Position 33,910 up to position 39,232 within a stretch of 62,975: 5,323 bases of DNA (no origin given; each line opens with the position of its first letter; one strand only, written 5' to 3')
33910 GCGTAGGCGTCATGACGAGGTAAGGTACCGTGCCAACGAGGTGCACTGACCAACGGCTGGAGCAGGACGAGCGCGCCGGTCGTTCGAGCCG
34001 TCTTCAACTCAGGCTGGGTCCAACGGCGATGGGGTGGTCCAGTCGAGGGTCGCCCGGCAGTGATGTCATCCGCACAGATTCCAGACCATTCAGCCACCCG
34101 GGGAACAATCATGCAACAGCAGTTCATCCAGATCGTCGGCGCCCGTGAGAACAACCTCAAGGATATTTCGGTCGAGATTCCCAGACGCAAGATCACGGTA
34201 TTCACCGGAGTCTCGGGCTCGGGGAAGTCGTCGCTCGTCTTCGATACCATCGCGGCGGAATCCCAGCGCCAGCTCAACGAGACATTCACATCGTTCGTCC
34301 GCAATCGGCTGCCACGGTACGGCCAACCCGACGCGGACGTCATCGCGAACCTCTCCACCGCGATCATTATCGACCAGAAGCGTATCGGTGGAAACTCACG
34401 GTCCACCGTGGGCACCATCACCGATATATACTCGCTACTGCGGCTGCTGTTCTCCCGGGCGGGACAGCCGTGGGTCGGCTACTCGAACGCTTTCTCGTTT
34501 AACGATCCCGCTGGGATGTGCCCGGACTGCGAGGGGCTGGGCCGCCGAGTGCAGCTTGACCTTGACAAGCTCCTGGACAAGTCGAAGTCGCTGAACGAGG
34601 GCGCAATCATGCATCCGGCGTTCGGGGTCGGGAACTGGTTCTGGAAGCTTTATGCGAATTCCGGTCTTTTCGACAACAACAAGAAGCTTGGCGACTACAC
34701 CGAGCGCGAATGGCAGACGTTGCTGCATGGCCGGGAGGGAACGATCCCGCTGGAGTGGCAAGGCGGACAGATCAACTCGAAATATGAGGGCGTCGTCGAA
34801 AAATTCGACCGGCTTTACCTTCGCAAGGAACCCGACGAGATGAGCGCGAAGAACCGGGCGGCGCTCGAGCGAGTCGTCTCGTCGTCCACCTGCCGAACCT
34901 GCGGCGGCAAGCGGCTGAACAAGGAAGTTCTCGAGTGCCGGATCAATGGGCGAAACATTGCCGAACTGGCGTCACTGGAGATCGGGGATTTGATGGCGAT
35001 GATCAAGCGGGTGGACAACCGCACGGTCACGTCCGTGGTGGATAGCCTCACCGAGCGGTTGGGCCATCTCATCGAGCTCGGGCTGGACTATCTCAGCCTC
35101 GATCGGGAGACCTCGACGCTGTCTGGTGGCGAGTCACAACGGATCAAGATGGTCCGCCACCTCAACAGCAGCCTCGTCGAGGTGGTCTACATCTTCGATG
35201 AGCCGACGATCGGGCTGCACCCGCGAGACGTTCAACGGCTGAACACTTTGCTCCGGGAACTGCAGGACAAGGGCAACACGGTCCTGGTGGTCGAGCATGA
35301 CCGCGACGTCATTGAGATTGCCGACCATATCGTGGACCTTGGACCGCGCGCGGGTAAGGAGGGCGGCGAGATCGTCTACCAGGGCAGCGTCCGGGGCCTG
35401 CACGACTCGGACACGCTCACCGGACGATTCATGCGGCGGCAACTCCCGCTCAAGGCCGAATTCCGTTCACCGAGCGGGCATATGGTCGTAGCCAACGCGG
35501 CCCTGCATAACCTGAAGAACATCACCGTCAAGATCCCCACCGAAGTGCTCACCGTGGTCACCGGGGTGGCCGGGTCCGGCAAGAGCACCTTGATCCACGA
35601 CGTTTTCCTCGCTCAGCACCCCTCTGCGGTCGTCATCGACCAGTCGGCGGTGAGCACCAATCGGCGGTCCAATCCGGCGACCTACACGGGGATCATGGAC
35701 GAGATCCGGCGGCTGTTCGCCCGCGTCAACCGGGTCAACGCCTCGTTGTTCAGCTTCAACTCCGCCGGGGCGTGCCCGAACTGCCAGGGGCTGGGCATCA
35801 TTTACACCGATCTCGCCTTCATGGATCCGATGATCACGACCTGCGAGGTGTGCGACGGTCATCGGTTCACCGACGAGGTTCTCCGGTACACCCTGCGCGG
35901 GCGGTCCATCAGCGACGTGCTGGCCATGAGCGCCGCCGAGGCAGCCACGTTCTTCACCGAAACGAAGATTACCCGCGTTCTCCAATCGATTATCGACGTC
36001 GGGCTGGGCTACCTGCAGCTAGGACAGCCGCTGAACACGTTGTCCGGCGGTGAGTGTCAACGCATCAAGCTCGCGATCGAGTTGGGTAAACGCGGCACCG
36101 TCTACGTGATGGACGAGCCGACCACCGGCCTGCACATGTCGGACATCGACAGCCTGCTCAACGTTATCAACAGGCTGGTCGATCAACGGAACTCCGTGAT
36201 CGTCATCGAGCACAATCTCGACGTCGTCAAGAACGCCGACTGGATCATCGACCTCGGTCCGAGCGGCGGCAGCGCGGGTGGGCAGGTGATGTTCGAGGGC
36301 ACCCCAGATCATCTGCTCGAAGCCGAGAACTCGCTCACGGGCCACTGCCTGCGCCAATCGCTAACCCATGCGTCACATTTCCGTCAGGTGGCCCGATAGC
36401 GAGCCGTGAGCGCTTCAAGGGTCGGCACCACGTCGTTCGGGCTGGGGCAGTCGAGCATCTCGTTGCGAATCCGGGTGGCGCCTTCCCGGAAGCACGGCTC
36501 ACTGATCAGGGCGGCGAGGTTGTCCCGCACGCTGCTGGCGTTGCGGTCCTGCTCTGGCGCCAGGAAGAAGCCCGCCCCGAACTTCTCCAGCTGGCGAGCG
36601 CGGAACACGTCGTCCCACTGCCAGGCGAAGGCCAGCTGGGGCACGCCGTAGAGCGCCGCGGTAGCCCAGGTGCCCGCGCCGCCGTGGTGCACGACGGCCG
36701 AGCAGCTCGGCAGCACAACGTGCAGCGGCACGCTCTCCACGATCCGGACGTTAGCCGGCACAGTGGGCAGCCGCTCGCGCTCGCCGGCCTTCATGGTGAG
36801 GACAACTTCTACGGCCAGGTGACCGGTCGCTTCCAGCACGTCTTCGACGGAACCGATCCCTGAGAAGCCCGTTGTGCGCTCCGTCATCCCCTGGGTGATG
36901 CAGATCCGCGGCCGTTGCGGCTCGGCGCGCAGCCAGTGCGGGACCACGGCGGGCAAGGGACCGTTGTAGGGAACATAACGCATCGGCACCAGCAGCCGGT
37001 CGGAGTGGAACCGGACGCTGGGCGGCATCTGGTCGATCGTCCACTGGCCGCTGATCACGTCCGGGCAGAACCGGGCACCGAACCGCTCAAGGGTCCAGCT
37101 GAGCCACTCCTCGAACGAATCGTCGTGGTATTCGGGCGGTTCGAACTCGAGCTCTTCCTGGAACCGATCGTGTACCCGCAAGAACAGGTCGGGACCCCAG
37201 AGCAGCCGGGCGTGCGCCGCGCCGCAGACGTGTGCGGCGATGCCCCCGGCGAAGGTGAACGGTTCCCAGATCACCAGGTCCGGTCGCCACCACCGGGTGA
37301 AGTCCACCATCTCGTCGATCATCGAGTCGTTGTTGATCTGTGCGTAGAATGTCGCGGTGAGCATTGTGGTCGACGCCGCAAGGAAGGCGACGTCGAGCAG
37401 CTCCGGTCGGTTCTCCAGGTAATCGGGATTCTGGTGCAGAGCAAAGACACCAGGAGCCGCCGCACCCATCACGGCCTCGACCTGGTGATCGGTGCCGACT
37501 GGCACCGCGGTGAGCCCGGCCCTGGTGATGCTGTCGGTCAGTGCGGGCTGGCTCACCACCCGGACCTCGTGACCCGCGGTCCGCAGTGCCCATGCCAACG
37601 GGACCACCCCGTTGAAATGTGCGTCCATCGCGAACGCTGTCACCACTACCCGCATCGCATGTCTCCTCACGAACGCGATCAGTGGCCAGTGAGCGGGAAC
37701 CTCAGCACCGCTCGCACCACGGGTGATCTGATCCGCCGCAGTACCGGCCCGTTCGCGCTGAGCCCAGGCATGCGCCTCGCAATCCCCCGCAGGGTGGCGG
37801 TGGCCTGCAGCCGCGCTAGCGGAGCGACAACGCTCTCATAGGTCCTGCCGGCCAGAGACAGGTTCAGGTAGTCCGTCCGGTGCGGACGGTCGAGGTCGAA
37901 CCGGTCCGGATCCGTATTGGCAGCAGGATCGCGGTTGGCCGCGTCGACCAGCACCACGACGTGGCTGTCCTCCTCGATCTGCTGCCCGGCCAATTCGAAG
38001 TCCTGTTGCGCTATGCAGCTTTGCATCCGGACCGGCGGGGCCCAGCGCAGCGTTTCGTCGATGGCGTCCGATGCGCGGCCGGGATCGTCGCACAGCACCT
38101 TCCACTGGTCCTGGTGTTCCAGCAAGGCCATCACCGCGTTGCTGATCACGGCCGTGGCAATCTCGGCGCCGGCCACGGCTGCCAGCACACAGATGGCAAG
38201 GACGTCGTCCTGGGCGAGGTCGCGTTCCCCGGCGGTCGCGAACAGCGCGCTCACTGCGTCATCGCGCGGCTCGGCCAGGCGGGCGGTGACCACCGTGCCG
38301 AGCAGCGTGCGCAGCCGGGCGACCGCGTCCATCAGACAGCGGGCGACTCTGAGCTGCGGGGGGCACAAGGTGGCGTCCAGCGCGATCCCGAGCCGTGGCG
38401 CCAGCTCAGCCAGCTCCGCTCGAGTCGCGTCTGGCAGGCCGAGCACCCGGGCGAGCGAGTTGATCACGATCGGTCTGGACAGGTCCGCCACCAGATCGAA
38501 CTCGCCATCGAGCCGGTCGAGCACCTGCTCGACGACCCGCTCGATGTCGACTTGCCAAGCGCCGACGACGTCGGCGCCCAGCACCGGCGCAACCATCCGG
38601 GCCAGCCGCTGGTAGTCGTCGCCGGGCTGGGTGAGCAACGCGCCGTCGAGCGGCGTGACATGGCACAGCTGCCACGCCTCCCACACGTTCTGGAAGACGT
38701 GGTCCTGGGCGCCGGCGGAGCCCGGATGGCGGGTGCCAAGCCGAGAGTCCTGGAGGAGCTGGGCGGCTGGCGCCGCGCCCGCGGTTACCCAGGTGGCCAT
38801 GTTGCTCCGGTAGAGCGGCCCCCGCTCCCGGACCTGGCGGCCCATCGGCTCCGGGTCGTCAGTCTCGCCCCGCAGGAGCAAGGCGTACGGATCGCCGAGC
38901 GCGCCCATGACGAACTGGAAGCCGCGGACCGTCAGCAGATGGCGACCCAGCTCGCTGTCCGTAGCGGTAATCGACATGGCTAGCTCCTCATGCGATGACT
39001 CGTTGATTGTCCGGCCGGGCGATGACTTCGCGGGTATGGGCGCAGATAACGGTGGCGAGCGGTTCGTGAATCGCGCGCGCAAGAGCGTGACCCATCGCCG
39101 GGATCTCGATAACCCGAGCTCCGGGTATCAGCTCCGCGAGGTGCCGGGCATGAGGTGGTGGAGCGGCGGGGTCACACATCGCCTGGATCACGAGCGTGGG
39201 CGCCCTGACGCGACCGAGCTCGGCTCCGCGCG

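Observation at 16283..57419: Complete daunorubicin/baumycin-type anthracycline cluster with non-canonical additions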

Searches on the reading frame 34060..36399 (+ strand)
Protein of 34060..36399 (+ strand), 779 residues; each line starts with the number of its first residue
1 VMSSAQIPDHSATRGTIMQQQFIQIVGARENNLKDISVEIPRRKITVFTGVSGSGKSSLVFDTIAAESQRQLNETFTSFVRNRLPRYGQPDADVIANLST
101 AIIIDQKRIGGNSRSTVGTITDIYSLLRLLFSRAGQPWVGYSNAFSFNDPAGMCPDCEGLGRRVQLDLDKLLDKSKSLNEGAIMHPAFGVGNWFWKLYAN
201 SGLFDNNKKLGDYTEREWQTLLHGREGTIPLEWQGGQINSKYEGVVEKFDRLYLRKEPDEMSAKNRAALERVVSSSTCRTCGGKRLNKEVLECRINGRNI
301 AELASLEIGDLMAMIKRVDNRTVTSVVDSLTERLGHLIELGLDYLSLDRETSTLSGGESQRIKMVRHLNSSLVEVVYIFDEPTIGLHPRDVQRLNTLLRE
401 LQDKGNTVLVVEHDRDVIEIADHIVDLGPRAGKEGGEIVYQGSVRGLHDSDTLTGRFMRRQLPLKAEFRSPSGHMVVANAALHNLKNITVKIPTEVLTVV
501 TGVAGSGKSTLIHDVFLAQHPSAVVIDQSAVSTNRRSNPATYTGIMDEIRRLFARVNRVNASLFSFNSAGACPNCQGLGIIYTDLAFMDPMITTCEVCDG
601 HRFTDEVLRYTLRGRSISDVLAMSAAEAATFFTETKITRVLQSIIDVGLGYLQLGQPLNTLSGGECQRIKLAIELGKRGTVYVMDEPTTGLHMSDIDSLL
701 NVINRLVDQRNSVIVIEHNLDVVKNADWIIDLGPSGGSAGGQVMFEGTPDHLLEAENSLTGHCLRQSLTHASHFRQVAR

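Call 6: search_protein_families(library=pfam, proteins=[window:34060-36399:+])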
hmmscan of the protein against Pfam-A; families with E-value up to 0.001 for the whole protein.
window:34060-36399:+ (779 aa): 18 families
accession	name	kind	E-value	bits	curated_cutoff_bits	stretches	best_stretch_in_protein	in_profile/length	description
PF00005.33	ABC_tran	-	1.6e-21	77.8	25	1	485-689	1-137/137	ABC transporter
PF02463.25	SMC_N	-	7.1e-12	45.7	40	0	303-427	135-211/220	RecF/RecN/SMC N terminal domain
PF13555.12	AAA_29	-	9.4e-09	35.3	27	0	37-60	16-39/61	P-loop containing region of AAA domain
PF13304.12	AAA_21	-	3.8e-08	34.2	27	0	376-410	261-295/304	AAA domain, putative AbiEii toxin, Type IV TA system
PF13191.12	AAA_16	-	1.1e-07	32.9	32.6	0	489-558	18-84/167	AAA ATPase domain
PF17755.6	UvrA_DNA-bind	-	1e-06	29.5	23.2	1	167-261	1-104/110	UvrA DNA-binding domain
PF03193.22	RsgA_GTPase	-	1.4e-06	28.7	30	0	24-69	88-131/174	RsgA GTPase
PF01443.25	Viral_helicase1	-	2.9e-06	27.7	21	1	498-530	1-36/228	Viral superfamily 1 RNA helicase core domain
PF20703.3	nSTAND1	-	7.9e-06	26.2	27.1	0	29-101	19-87/379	Novel STAND NTPase 1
PF13671.12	AAA_33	-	8.4e-06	26.6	27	0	497-541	1-43/143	AAA domain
PF00684.25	DnaJ_CXXCXGXG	-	2.1e-05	25.1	32.7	0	570-601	16-50/65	DnaJ central domain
PF13401.12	AAA_22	-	2.6e-05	25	27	0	497-532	7-45/130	AAA domain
PF25199.1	nSTAND_NTPase5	-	0.00014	22.1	34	0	497-520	43-66/145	Novel STAND NTPase 5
PF13175.12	AAA_15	-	0.00014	22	32.1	0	485-539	14-73/374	AAA ATPase domain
PF02492.25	cobW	-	0.00016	21.7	20.7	0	497-518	2-24/180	CobW/HypB/UreG, nucleotide-binding domain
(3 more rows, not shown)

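Call 40: search_protein_families(library=ncbifam, proteins=[window:34060-36399:+], max_evalue=0.001)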
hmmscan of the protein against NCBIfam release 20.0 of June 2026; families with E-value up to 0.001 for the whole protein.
window:34060-36399:+ (779 aa): 187 families (the best 25 are shown)
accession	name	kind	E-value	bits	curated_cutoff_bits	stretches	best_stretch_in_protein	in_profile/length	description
TIGR00630.1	uvra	equivalog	6.6e-237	789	729.8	3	143-518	266-656/924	excinuclease ABC subunit UvrA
NF001503.0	PRK00349.1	equivalog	6.5e-236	785.7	1147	3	143-518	268-658/943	excinuclease ABC subunit UvrA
NF001885.0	PRK00635.1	equivalog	7.9e-153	510.6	3054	2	262-771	383-922/1809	excinuclease ABC subunit A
NF040873.1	AztA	equivalog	1.1e-36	126.2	220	3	639-730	99-189/191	zinc ABC transporter ATP-binding protein AztA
TIGR04521.1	ECF_ATPase_2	equivalog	5e-35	120.9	330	3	638-764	122-244/279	energy-coupling factor transporter ATPase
TIGR03608.1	L_ocin_972_ABC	subfamily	1.4e-33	116.2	254.85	2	634-732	109-206/206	putative bacteriocin export ABC transporter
TIGR02857.1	CydD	equivalog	2.9e-32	112.3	435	2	345-427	450-529/529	thiol reductant ABC exporter subunit CydD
TIGR02673.1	FtsE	equivalog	1e-30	107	264.85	2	347-422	131-204/214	cell division ATP-binding protein FtsE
TIGR04520.1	ECF_ATPase_1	equivalog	1.4e-29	103.4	315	2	633-764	110-235/269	energy-coupling factor transporter ATPase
TIGR00972.1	3a0107s01c2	equivalog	3.4e-28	98.6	343.2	3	347-425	138-214/248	phosphate ABC transporter ATP-binding protein PstB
TIGR03873.1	F420-0_ABC_ATP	hypoth_equivalog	4.7e-28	98.1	372.4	2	658-754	135-226/256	putative F420-0 ABC transporter ATP-binding protein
TIGR02315.1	ABC_phnC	equivalog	6.3e-28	97.8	266.1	2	627-754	113-235/243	phosphonate ABC transporter ATP-binding protein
NF010068.0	PRK13548.1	equivalog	7.9e-28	97.3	261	2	617-756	96-234/261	heme ABC transporter ATP-binding protein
NF008409.0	PRK11231.1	equivalog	8e-27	94.2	375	2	656-755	134-228/255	Fe(3+) dicitrate ABC transporter ATP-binding protein FecE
NF000355.4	ribo_prot_ABC_F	equivalog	8.5e-27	94.2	380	2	486-723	19-177/499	ribosomal protection-like ABC-F family protein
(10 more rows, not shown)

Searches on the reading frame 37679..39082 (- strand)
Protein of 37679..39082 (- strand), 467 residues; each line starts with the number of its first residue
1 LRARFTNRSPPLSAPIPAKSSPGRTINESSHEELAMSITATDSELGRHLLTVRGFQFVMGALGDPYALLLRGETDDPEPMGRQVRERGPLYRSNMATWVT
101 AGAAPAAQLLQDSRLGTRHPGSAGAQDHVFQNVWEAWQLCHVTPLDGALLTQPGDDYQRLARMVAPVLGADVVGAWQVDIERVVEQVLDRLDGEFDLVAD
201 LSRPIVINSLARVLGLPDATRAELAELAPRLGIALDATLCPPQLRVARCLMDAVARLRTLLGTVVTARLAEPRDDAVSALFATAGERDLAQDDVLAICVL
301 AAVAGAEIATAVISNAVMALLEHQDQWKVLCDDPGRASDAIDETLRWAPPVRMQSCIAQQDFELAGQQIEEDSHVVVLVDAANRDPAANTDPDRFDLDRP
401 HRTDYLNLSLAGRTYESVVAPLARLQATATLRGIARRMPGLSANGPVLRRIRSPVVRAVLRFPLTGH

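Call 6: search_protein_families(library=pfam, proteins=[window:37679-39082:-])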
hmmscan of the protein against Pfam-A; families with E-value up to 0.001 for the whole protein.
window:37679-39082:- (467 aa): 1 family
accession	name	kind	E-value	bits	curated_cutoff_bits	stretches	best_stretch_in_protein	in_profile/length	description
PF00067.27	p450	-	5.2e-08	32.5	22.8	1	340-402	327-390/462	Cytochrome P450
